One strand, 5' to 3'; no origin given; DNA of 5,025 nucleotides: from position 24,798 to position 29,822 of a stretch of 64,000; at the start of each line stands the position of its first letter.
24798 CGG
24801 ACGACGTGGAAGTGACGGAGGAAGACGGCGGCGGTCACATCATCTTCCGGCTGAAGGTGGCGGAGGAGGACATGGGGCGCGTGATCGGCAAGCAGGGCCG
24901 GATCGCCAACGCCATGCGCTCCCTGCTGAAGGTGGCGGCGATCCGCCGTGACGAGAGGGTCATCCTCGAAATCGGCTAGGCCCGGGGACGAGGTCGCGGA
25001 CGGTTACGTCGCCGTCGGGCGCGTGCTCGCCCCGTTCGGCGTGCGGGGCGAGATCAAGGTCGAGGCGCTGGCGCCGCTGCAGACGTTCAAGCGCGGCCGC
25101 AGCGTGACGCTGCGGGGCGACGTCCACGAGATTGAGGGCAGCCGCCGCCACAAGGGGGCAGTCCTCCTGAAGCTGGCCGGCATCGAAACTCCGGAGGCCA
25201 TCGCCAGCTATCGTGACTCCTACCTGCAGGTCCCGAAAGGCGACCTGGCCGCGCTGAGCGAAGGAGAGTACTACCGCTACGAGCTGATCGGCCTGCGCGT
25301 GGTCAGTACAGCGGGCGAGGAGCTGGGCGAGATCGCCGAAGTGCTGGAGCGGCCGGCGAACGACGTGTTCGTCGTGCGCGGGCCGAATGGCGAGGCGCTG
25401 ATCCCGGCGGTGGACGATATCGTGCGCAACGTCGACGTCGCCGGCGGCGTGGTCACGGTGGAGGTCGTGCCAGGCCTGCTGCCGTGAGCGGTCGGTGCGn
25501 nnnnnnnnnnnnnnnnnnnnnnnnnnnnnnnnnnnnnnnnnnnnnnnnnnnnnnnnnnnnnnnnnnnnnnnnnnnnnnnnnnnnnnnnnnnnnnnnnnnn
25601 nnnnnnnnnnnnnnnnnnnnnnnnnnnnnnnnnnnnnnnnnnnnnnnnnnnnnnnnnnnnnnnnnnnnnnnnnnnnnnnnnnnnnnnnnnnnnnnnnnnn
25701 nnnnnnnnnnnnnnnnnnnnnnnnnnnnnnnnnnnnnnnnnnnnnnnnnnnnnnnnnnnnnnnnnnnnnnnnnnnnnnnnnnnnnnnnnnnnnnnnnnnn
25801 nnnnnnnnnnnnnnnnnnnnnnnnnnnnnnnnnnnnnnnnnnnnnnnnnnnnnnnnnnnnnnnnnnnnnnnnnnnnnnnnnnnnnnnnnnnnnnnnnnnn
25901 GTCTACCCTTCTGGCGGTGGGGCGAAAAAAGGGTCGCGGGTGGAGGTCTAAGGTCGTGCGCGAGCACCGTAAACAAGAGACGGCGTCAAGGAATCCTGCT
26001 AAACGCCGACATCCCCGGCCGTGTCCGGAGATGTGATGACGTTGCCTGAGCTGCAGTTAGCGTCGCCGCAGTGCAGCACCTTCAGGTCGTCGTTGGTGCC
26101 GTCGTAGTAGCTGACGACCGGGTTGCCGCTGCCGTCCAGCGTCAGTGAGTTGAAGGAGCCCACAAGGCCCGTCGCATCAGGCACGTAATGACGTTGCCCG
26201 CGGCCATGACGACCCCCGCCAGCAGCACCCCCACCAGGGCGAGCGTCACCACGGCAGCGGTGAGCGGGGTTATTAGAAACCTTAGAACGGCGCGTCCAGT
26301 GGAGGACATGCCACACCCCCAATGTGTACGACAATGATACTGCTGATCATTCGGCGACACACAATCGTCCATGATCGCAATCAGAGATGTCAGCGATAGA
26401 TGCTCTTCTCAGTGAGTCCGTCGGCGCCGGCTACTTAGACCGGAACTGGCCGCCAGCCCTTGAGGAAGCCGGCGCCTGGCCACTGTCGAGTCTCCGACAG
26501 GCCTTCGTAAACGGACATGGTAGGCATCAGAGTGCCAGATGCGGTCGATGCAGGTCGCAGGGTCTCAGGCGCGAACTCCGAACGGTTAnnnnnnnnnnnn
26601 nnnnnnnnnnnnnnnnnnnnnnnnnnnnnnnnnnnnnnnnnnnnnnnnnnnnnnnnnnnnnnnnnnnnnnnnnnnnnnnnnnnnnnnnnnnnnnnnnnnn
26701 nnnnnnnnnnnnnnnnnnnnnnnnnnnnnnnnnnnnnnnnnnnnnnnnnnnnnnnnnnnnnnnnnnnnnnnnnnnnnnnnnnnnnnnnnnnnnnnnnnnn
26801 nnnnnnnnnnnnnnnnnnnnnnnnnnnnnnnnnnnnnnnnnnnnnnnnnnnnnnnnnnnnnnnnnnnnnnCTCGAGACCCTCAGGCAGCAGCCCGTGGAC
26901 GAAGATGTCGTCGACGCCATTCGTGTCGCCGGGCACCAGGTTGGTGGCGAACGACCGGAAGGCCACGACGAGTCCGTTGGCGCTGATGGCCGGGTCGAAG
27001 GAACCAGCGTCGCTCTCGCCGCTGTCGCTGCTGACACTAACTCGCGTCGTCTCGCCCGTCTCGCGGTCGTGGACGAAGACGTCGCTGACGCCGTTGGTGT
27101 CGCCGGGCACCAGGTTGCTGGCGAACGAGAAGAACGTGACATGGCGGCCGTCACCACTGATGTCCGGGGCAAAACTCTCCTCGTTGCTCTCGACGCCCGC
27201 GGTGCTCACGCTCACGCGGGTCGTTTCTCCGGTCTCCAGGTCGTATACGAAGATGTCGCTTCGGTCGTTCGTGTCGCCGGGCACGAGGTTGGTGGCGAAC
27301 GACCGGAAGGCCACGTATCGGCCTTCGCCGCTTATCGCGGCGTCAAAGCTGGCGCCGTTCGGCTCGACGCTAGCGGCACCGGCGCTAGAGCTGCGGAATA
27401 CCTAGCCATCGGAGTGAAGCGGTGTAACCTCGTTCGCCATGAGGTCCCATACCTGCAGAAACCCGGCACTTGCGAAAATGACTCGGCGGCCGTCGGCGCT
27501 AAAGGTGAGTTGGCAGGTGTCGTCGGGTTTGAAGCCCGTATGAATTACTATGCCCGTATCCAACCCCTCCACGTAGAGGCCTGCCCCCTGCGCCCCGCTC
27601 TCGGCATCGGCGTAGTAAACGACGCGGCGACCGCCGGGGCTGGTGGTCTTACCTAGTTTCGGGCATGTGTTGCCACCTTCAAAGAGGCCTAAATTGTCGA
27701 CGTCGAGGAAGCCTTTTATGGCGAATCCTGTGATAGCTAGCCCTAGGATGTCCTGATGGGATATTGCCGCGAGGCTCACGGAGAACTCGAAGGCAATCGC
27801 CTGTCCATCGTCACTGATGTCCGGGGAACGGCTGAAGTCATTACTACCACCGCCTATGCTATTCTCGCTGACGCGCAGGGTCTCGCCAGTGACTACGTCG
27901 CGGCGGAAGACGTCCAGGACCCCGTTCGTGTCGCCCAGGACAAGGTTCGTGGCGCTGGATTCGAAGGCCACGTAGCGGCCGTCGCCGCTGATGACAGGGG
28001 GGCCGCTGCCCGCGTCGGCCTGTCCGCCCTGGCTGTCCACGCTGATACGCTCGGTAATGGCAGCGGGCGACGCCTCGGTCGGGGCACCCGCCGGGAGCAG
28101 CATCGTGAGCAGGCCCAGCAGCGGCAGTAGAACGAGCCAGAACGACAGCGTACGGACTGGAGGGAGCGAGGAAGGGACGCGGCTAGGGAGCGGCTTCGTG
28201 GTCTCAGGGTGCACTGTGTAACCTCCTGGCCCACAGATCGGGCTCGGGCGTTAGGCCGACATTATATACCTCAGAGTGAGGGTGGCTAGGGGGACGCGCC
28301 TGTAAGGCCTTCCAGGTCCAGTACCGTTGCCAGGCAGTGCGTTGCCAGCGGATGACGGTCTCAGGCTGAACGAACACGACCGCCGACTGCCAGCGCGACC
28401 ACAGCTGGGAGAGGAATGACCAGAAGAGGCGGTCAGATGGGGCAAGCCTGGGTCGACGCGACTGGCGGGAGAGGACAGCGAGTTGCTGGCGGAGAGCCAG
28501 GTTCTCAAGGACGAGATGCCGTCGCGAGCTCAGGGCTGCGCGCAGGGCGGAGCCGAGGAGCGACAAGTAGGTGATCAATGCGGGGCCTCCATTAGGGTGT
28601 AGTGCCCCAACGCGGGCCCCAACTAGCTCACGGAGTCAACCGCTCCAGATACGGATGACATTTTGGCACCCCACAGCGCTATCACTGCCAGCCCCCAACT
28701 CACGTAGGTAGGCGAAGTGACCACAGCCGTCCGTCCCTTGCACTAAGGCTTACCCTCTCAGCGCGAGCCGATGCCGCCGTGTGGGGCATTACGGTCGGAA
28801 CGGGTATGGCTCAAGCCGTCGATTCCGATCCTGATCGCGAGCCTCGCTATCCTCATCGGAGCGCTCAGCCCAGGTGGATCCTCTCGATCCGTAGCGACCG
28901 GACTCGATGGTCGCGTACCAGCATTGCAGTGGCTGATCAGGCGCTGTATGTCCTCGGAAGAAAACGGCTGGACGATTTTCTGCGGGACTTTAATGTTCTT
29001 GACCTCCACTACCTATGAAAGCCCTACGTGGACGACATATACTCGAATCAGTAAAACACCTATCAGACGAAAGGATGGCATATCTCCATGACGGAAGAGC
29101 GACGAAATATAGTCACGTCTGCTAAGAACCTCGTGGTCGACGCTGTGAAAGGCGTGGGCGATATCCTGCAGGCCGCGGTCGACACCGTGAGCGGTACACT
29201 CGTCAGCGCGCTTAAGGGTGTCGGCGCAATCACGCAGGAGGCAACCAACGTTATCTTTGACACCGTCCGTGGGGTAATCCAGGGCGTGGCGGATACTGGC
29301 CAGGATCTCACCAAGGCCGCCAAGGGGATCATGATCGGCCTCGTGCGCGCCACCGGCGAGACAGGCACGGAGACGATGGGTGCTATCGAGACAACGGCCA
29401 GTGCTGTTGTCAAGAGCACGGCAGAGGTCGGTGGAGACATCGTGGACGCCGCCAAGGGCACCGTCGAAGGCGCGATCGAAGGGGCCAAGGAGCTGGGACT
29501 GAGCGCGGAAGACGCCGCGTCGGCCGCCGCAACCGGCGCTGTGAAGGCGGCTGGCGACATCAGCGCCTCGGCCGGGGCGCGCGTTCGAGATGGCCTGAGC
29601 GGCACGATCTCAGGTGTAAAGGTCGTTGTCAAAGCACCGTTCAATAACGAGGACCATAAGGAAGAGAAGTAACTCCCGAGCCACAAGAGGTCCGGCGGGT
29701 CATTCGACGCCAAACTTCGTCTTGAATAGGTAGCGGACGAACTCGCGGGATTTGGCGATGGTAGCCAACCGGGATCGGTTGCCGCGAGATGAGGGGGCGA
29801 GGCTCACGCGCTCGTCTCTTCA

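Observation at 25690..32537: About 6.8-kb integrative element in tRNA-Arg(CCT) with 42-bp att repeats covering the tRNA 5' half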

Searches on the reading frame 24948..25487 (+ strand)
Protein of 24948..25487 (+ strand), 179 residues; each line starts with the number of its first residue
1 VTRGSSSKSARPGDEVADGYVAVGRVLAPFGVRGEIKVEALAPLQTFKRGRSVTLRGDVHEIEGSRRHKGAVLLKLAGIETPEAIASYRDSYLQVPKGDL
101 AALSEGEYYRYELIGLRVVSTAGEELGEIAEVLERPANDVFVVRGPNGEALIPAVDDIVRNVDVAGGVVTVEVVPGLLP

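Call 17: find_related_loci(query=window:24948-25487:+, collection=genome_contigs, flank=10000)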
Query window:24948-25487:+ (179 aa) in genome_contigs; peptide patterns used: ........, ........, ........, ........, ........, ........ (x = any residue, [..] = any of these).
599 stretches matched a pattern (row limit reached: there are more); 97 encode a relative of the query (tblastn E <= 1e-3); the best 80 are kept; 80 distinct loci.
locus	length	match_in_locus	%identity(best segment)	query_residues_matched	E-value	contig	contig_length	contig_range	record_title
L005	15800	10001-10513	38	5-173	3e-31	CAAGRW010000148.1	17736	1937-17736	MAG TPA_asm: Candidatus Riflebacteria bacterium, isolate HGM23016, WGS project CAAGRW010000000 data, contig: SRS883029_5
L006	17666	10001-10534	39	2-173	1e-30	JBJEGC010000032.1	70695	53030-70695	MAG: Candidatus Bruticola sp. isolate PUUB49_bin.005 NODE_96_length_70695_cov_12.233961, whole genome shotgun sequence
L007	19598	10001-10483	37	20-173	2e-29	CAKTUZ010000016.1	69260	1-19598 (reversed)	MAG: uncultured bacterium isolate REFINED_METABAT215_TOP10_CONTIGS_1500_ASSEMBLY_K77_MERGED__Hadza_PheChl_Fiber-Hadza-Ne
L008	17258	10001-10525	35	6-173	3e-29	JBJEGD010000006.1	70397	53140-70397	MAG: Candidatus Bruticola sp. isolate LOHA09_bin.039 NODE_152_length_70397_cov_9.857567, whole genome shotgun sequence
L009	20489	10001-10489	42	21-177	3e-28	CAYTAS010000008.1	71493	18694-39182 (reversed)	MAG TPA_asm: uncultured Nitrospira sp. isolate SRP072547_co1_296 genome assembly, contig: NODE_283_length_71493_cov_13.8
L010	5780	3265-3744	38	16-172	6e-28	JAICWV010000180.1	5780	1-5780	MAG: Chloroflexi bacterium isolate LS_FP_2_bin.70 k141_12027_length_5780_cov_19.5763, whole genome shotgun sequence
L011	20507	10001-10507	38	6-171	3e-27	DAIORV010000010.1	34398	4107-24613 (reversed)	MAG TPA_asm: Chloroflexota bacterium isolate CTOTU41356 NODE_597_length_34398_cov_7.147366, whole genome shotgun sequenc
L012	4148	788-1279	35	20-178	2e-27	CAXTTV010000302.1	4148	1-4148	MAG TPA_asm: uncultured Ktedonobacteraceae bacterium isolate public_SRR14721957_metawrap_bin.3 genome assembly, contig:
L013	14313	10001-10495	38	20-179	2e-27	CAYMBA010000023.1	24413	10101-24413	MAG TPA_asm: uncultured bacterium isolate SRP338002_co1_151 genome assembly, contig: NODE_1900_length_24413_cov_7.091469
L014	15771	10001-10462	38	14-164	5e-26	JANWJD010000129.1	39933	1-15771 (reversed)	MAG: Chloroflexi bacterium isolate CRAIB_MAG58 c_000000058043, whole genome shotgun sequence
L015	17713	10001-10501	35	20-172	2e-25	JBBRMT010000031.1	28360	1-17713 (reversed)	MAG: Chloroflexia bacterium isolate La1_metabat2.069 LA1C_B2.069_k141_3770870L_28360_cov_12.0000, whole genome shotgun s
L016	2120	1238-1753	38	7-178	1e-22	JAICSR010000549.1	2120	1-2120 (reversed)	MAG: Ktedonobacterales bacterium isolate GZL_HYHR_2_bin.65 k141_4187639_length_2120_cov_14.4088, whole genome shotgun se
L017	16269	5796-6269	39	21-172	1e-22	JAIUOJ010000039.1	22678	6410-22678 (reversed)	MAG: Proteobacteria bacterium isolate LUTEI1 3300026302-bin.23~Ga0209794_1001207, whole genome shotgun sequence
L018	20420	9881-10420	32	3-178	8e-22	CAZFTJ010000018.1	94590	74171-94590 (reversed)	MAG TPA_asm: uncultured Spirochaetota bacterium isolate binchicken_co178_263 genome assembly, contig: NODE_464_length_94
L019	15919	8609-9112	35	21-179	4e-20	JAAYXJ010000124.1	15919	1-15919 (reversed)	MAG: Gammaproteobacteria bacterium isolate AS06rmzACSIP_140 199950_AS06, whole genome shotgun sequence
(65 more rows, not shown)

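Call 23: find_encoding_contigs(protein=window:24948-25487:+, flank=10000, max_places=10)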
Protein window:24948-25487:+ (179 aa): 4 contigs read that carry it; 4 places shown.
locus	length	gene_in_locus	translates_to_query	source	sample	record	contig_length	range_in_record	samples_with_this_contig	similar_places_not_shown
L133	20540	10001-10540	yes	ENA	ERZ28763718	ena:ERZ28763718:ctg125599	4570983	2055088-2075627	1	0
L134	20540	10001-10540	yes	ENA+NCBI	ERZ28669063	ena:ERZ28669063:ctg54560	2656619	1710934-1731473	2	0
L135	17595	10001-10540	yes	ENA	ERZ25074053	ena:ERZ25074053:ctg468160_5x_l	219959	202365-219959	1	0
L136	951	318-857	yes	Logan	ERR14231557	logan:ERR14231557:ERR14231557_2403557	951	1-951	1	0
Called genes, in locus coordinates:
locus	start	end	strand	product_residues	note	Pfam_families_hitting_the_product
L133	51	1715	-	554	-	-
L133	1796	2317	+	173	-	PF12867:DinB_2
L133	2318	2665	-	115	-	-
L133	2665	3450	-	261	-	PF00881:Nitroreductase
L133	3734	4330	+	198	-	PF04542:Sigma70_r2, PF08281:Sigma70_r4_2, PF04545:Sigma70_r4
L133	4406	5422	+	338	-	PF00044:Gp_dh_N, PF02800:Gp_dh_C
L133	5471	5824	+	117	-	PF01022:HTH_5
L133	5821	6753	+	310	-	PF01545:Cation_efflux, PF16916:ZT_dimer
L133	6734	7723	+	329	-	-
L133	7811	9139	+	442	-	PF02881:SRP54_N, PF00448:SRP54, PF01656:CbiA (weak), PF02978:SRP_SPB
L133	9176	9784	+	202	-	PF00886:Ribosomal_S16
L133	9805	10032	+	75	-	PF13083:KH_KhpA-B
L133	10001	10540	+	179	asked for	PF01782:RimM, PF05239:PRC, PF24986:PRC_RimM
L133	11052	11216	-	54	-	-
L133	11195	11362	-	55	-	-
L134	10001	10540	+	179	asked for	PF01782:RimM, PF05239:PRC, PF24986:PRC_RimM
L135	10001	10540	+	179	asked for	PF01782:RimM, PF05239:PRC, PF24986:PRC_RimM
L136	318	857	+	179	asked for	PF01782:RimM, PF05239:PRC, PF24986:PRC_RimM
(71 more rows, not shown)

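Call 31: find_homologous_proteins(query=window:24948-25487:+, max_evalue=1e-20)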
Query window:24948-25487:+ (179 aa): 290 proteins with E <= 1e-20 among 829 candidates; the best 120 are listed.
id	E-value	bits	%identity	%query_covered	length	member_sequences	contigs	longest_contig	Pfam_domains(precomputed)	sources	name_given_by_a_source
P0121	4.4e-107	373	100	100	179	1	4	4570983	PF01782.25,PF24986.2,PF05239.22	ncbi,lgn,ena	-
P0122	3.8e-90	318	85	100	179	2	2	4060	PF01782.25,PF24986.2,PF05239.22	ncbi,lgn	ncbi:MAG TPA: ribosome maturation factor RimM [Dehalococcoidia bacterium]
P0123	1.5e-87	310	84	100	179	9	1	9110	PF01782.25,PF24986.2,PF05239.22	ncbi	-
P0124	3.4e-87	309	83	100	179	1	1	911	PF01782.25,PF24986.2,PF05239.22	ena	-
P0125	4.7e-87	308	84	100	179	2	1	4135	PF01782.25,PF24986.2,PF05239.22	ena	-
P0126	2.4e-86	306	83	100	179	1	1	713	PF01782.25,PF24986.2,PF05239.22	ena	-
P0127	3.4e-85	302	83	100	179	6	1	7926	PF01782.25,PF24986.2,PF05239.22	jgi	-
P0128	7.3e-85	301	82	100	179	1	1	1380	PF01782.25,PF24986.2,PF05239.22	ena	-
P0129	9.8e-85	301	83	100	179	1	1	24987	PF01782.25,PF24986.2,PF05239.22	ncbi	-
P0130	7.5e-84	298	82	100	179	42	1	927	PF01782.25,PF24986.2,PF05239.22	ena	-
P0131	7.9e-84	298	82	100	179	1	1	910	PF01782.25,PF24986.2,PF05239.22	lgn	-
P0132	9.8e-84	297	82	100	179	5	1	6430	PF01782.25,PF24986.2,PF05239.22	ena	-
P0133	3.8e-83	296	80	100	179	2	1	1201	PF01782.25,PF24986.2,PF05239.22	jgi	-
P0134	6.7e-83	295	82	100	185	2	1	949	PF01782.25,PF24986.2,PF05239.22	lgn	-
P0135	2.1e-82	293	81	100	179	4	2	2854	PF01782.25,PF24986.2,PF05239.22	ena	-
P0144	2.9e-74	267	83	89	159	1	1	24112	PF01782.25,PF24986.2,PF05239.22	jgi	-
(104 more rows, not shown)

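Call 32: find_encoding_contigs(protein=P0129, flank=10000, max_places=3)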
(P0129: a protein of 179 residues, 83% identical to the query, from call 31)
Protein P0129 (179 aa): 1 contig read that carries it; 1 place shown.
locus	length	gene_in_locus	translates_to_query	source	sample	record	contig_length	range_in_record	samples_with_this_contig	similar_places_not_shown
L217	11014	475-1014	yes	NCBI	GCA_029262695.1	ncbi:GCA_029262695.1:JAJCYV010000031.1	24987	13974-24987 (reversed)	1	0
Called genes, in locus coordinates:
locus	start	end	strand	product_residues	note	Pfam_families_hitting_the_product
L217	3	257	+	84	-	?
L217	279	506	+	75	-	PF13083:KH_KhpA-B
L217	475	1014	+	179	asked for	PF01782:RimM, PF05239:PRC, PF24986:PRC_RimM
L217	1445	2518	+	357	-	-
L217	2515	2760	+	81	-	PF01809:YidD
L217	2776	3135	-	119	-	PF00903:Glyoxalase, PF12681:Glyoxalase_2 (weak), PF18029:Glyoxalase_6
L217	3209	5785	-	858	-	PF17764:PriA_3primeBD, PF04851:ResIII, PF00270:DEAD, PF00271:Helicase_C (weak), PF18074:PriA_C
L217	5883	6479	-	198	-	PF01245:Ribosomal_L19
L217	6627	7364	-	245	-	PF01746:tRNA_m1G_MT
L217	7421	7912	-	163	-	PF00994:MoCF_biosynth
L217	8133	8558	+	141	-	PF02381:MraZ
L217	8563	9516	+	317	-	PF01795:Methyltransf_5, PF13649:Methyltransf_25 (faint)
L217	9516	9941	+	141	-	-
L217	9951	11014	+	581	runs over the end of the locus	PF03717:PBP_dimer, PF00905:Transpeptidase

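Call 33: find_encoding_contigs(protein=P0144, flank=10000, max_places=3)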
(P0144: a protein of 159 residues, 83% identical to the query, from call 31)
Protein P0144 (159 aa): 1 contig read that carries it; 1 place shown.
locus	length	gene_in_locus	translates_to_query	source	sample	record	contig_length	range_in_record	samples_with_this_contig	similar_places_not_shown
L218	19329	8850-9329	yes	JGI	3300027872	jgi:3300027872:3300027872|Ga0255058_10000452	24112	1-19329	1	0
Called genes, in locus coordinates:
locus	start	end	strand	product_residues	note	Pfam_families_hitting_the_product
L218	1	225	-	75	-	?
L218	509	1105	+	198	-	PF04542:Sigma70_r2, PF08281:Sigma70_r4_2, PF04545:Sigma70_r4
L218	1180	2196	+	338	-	PF00044:Gp_dh_N, PF02800:Gp_dh_C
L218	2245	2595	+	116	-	PF12802:MarR_2 (weak), PF01022:HTH_5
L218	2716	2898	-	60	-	PF00589:Phage_integrase (weak)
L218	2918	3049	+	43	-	-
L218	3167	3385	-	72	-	-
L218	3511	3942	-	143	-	-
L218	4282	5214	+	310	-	PF01545:Cation_efflux, PF16916:ZT_dimer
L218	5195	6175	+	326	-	PF13098:Thioredoxin_2 (weak)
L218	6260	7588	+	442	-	PF02881:SRP54_N, PF00448:SRP54, PF02978:SRP_SPB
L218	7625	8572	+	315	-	-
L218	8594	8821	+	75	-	PF13083:KH_KhpA-B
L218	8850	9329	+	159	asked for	PF01782:RimM, PF05239:PRC, PF24986:PRC_RimM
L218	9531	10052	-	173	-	-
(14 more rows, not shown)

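Call 34: find_encoding_contigs(protein=P0123, flank=10000, max_places=3)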
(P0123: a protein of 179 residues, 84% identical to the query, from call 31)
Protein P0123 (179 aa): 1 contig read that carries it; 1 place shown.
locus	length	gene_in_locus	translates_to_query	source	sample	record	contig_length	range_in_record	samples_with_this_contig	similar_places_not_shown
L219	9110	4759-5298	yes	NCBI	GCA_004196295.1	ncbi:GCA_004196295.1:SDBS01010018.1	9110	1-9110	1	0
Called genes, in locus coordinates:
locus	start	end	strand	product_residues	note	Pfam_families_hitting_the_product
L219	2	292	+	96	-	?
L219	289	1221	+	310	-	PF01545:Cation_efflux, PF16916:ZT_dimer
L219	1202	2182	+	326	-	PF13098:Thioredoxin_2 (weak)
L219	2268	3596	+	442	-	PF02881:SRP54_N, PF00448:SRP54, PF01656:CbiA (weak), PF02978:SRP_SPB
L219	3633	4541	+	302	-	-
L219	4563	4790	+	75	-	PF13083:KH_KhpA-B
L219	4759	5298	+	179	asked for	PF01782:RimM, PF05239:PRC, PF24986:PRC_RimM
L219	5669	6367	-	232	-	-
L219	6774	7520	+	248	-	PF13424:TPR_12, PF13428:TPR_14 (faint), PF13431:TPR_17 (faint), PF13432:TPR_16, PF14559:TPR_19 (weak), PF00515:TPR_1, PF07719:TPR_2 (weak), PF13432:TPR_16, +3 more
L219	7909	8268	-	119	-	PF00903:Glyoxalase, PF12681:Glyoxalase_2 (weak), PF18029:Glyoxalase_6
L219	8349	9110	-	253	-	?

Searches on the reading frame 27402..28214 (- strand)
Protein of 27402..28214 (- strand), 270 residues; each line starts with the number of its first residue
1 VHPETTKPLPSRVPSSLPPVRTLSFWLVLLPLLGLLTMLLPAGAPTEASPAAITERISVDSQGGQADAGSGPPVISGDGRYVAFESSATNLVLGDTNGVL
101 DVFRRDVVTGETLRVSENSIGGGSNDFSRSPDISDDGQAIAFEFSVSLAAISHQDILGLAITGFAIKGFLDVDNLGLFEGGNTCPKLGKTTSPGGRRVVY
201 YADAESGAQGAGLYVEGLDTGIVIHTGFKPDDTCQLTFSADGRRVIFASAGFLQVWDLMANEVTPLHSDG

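Call 7: search_protein_families(library=pfam, proteins=[window:27402-28214:-], max_evalue=0.01)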
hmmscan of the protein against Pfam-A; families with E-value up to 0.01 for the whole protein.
window:27402-28214:- (270 aa): 1 family
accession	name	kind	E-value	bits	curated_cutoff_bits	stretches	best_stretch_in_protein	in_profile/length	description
PF07676.18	PD40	-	3.1e-06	27.4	20.9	0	237-249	15-27/38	WD40-like Beta Propeller Repeat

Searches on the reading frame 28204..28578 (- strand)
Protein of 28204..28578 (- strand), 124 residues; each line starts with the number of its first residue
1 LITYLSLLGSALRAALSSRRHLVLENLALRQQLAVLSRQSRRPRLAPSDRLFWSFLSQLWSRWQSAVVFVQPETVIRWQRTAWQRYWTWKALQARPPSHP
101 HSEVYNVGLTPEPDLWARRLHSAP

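Call 7: search_protein_families(library=pfam, proteins=[window:28204-28578:-], max_evalue=0.01)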
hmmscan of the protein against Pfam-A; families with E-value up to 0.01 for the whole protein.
window:28204-28578:- (124 aa): 0 families

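Call 54: search_protein_families(library=phrogs, proteins=[window:28204-28578:-], max_evalue=0.01)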
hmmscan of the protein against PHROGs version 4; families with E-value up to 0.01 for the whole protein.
window:28204-28578:- (124 aa): 0 families

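Call 57: search_protein_families(library=ncbifam, proteins=[window:28204-28578:-], max_evalue=0.01)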
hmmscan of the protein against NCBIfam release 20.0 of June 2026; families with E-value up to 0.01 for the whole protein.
window:28204-28578:- (124 aa): 0 families

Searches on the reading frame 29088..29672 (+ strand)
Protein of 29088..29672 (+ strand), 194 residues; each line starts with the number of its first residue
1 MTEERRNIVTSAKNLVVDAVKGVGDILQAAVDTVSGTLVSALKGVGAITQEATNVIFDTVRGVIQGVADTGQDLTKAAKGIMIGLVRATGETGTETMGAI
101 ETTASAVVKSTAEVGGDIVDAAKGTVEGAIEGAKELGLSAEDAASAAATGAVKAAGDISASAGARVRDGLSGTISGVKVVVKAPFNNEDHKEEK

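Call 7: search_protein_families(library=pfam, proteins=[window:29088-29672:+], max_evalue=0.01)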
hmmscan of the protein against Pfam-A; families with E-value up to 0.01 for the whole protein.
window:29088-29672:+ (194 aa): 1 family
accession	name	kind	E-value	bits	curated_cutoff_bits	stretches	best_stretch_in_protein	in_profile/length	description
PF09361.15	Phasin_2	-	0.00032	21.3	24.9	0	91-146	5-59/100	Phasin protein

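Call 54: search_protein_families(library=phrogs, proteins=[window:29088-29672:+], max_evalue=0.01)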
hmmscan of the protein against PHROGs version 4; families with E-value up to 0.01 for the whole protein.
window:29088-29672:+ (194 aa): 6 families
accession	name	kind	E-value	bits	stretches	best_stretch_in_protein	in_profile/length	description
phrog_5493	-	tail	9.9e-05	21.8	1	8-170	774-955/1102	tail length tape measure protein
phrog_17020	-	unknown function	0.00014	22.2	1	7-177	17-174/353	-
phrog_58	-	tail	0.00017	21.1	1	9-155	805-955/1544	tail length tape measure protein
phrog_26805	-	unknown function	0.00086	18.7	0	92-186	353-444/697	-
phrog_4372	-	tail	0.0027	16.2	1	12-140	1185-1310/1681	tail length tape measure protein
phrog_305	-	tail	0.0037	16.9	1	10-174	448-613/1001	tail length tape measure protein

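Call 57: search_protein_families(library=ncbifam, proteins=[window:29088-29672:+], max_evalue=0.01)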
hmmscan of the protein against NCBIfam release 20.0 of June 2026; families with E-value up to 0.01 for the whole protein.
window:29088-29672:+ (194 aa): 0 families
